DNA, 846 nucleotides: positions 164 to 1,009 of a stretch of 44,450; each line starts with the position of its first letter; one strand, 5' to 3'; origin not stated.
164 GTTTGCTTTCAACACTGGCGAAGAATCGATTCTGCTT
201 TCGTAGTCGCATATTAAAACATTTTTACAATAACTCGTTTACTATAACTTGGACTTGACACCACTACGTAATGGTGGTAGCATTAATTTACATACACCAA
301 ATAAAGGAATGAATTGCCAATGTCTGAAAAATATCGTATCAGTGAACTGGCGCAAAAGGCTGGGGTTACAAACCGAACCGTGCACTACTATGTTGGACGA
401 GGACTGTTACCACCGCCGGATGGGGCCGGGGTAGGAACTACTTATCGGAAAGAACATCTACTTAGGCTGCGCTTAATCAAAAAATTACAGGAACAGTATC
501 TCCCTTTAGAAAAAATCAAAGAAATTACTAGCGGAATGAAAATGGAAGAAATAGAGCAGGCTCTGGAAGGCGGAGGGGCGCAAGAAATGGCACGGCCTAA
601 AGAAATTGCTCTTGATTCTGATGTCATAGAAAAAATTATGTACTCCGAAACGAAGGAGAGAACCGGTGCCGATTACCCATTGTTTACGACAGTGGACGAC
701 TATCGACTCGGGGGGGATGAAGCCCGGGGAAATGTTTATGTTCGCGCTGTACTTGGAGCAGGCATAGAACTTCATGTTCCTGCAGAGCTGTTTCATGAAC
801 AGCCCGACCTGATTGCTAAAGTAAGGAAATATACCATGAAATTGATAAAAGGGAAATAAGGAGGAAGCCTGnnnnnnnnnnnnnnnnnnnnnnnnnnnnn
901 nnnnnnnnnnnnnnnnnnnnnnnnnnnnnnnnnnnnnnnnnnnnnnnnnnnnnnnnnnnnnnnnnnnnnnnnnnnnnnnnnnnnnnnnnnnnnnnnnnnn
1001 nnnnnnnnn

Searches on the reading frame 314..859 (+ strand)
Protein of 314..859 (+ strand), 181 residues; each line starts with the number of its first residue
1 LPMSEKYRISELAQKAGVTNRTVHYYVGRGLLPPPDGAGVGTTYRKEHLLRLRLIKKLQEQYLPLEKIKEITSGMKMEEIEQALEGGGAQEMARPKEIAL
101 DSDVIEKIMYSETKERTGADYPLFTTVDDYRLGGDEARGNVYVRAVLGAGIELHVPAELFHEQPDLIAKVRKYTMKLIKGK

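Call 40: search_protein_families(library=pfam, proteins=[window:314-859:+], max_evalue=0.00001)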
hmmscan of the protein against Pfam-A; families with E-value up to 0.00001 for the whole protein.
window:314-859:+ (181 aa): 2 families
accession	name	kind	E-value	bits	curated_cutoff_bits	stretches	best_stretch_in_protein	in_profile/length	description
PF13411.12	MerR_1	-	4.7e-20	71.9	21.6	1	7-73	1-67/69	MerR HTH family regulatory protein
PF00376.29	MerR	-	7.1e-08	32.6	28.2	1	8-36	1-29/38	MerR family regulatory protein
